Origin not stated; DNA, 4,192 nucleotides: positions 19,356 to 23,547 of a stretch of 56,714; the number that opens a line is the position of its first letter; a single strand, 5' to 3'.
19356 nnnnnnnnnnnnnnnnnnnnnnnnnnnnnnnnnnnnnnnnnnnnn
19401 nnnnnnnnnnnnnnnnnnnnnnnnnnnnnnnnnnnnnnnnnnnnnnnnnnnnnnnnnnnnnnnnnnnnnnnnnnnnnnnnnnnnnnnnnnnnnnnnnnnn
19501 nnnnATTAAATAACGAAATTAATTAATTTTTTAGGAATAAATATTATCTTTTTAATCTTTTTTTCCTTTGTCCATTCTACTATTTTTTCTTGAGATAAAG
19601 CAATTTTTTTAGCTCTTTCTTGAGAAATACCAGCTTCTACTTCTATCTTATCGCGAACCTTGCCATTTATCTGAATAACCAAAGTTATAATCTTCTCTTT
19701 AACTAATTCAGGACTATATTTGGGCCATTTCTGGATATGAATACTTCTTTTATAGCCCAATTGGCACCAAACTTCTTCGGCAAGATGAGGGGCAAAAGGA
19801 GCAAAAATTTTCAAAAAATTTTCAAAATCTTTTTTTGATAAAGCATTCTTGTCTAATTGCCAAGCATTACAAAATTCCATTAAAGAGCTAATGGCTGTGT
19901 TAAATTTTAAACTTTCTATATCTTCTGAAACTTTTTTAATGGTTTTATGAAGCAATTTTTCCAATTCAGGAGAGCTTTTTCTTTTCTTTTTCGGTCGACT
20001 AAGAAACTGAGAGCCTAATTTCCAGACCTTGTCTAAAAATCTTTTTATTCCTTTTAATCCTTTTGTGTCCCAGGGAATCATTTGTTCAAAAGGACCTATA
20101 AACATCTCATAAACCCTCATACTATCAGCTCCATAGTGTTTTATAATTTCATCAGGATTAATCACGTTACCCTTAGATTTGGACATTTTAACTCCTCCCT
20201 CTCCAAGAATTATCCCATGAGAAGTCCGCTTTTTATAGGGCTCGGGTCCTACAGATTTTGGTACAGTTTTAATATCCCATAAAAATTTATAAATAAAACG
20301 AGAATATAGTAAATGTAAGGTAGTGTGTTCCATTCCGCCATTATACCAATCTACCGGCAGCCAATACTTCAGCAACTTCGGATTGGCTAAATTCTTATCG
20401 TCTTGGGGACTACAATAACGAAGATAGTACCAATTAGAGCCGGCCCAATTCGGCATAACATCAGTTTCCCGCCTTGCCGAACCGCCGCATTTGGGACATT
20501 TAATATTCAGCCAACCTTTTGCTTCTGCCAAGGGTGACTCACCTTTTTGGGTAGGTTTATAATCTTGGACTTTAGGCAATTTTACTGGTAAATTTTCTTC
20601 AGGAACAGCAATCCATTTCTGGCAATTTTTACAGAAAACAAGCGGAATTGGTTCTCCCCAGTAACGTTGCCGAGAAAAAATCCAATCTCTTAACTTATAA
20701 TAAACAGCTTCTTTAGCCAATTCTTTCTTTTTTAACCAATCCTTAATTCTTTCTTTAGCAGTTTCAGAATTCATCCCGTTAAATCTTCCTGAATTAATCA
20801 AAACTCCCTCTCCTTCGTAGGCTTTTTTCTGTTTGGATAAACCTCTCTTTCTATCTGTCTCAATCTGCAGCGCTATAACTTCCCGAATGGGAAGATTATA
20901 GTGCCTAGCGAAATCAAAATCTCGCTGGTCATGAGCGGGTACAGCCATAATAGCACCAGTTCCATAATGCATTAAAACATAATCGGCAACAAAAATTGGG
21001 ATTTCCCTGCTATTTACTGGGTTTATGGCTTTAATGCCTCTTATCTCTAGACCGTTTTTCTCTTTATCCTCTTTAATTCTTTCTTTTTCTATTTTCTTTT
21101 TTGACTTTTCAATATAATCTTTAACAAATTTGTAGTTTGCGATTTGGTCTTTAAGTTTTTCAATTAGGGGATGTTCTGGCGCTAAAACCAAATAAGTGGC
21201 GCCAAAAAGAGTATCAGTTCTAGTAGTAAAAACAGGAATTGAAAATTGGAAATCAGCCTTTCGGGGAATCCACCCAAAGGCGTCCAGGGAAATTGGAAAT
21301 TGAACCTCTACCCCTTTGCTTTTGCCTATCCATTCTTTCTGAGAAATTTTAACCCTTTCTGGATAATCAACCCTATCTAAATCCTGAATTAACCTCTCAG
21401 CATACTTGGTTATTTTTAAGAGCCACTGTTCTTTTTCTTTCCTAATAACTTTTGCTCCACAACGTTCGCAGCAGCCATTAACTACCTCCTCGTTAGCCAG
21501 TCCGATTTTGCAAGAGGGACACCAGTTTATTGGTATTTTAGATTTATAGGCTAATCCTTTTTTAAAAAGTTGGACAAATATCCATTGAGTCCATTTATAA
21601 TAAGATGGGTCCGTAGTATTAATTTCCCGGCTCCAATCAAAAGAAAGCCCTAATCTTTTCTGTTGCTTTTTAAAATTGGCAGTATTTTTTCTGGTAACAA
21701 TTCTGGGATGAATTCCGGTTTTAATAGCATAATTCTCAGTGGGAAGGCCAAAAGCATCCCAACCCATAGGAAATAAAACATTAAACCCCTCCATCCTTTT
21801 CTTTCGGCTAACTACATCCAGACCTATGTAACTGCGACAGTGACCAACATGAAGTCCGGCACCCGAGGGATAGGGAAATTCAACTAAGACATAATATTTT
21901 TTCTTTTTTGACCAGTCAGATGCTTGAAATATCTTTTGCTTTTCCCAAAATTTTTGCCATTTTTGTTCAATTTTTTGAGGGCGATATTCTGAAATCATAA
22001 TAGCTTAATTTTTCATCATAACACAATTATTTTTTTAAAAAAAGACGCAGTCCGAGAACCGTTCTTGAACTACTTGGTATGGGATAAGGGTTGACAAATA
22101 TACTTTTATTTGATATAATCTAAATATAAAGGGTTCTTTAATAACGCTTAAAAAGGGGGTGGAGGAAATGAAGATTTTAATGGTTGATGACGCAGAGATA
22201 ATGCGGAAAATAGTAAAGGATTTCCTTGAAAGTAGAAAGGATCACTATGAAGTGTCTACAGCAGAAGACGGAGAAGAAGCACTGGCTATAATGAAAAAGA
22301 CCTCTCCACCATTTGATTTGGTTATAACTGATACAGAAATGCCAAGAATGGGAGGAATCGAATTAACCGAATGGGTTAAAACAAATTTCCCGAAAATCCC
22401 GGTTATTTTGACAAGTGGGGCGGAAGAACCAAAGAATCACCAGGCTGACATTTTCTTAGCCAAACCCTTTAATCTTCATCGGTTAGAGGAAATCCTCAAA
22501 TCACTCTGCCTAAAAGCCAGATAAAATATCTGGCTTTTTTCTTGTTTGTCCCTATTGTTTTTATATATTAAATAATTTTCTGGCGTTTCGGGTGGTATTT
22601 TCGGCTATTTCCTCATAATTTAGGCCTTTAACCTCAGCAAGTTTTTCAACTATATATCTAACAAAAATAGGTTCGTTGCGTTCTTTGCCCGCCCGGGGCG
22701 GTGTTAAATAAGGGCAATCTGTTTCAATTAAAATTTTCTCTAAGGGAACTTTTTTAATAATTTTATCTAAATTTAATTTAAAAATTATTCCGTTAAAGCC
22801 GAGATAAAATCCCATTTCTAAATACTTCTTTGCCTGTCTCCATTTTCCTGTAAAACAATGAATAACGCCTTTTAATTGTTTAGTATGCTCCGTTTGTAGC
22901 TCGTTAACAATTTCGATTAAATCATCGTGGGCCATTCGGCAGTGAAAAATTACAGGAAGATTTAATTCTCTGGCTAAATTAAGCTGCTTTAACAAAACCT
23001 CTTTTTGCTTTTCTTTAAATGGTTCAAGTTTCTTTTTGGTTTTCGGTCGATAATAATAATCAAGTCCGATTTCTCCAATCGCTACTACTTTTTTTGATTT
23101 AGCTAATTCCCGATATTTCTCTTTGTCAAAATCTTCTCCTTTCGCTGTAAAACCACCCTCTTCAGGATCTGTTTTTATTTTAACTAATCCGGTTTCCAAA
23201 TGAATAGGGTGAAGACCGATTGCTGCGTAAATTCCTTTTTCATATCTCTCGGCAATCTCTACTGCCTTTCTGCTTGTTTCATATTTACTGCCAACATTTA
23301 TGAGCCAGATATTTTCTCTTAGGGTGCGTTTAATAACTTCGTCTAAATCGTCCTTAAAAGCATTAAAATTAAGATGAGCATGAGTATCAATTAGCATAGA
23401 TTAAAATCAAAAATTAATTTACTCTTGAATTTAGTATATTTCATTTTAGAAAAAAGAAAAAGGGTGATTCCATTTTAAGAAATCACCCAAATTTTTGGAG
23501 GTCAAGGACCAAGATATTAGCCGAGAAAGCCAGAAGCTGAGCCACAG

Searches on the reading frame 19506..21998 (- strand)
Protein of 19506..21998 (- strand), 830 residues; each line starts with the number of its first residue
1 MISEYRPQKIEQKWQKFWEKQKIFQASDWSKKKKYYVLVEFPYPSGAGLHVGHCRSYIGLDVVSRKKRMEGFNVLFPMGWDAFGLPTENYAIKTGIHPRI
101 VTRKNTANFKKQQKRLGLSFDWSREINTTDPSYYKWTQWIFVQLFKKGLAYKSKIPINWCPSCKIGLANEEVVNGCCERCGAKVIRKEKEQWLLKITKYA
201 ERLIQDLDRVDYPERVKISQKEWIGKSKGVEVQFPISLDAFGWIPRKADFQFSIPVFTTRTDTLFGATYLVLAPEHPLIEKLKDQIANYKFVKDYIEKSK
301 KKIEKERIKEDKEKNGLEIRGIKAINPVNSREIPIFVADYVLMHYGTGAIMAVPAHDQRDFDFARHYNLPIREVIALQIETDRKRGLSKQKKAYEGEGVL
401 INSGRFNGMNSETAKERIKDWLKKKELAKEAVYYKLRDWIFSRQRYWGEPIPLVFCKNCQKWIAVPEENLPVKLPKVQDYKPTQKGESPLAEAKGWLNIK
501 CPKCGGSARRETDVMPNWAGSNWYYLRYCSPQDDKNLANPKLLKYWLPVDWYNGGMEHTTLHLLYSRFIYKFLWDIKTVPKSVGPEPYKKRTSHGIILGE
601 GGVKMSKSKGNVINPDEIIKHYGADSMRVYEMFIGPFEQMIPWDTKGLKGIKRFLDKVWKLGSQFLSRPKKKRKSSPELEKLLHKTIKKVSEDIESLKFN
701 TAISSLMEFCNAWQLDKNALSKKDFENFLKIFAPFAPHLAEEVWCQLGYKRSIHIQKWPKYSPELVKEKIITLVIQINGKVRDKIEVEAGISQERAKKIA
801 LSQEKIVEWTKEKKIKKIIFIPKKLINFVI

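Call 13: search_protein_families(library=pfam, proteins=[window:19506-21998:-], max_evalue=0.001)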
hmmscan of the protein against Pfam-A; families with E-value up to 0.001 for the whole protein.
window:19506-21998:- (830 aa): 6 families
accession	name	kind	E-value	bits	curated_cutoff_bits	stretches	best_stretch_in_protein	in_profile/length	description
PF13603.12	tRNA-synt_1_2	-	2.2e-64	216.8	25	1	221-422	1-184/185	Leucyl-tRNA synthetase, editing domain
PF00133.28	tRNA-synt_1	-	5e-54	184.1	22.7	2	13-224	1-225/414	tRNA synthetases class I (I, L, M and V)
PF09334.17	tRNA-synt_1g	-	1.4e-30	106.8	20.1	2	36-184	2-146/391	tRNA synthetases class I (M)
PF08264.19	Anticodon_1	-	3.4e-24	85.9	25.1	1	680-791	5-142/148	Anticodon-binding domain of tRNA ligase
PF01406.26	tRNA-synt_1e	-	4.2e-05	23.5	27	0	601-633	250-281/301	tRNA synthetases class I (C) catalytic domain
PF01921.24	tRNA-synt_1f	-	9.1e-05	22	27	0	596-674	274-349/360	tRNA synthetases class I (K)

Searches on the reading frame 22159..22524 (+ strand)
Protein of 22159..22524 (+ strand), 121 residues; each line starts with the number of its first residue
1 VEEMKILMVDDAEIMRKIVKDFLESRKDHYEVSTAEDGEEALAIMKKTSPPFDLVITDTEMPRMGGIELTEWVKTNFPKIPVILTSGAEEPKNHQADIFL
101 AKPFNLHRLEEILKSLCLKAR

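Call 13: search_protein_families(library=pfam, proteins=[window:22159-22524:+], max_evalue=0.001)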
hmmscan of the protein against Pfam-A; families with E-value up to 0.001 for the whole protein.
window:22159-22524:+ (121 aa): 1 family
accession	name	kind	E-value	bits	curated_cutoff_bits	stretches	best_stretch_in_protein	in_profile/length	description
PF00072.30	Response_reg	-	9.4e-23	80.9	30.2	1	6-113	1-110/111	Response regulator receiver domain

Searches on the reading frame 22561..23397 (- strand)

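Call 13: search_protein_families(library=pfam, proteins=[window:22561-23397:-], max_evalue=0.001)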
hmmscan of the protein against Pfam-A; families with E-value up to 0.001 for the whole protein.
window:22561-23397:- (278 aa): 1 family
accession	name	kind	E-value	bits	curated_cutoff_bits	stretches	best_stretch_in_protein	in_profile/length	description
PF01026.27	TatD_DNase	-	4e-79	266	27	1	3-277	1-253/253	TatD related DNase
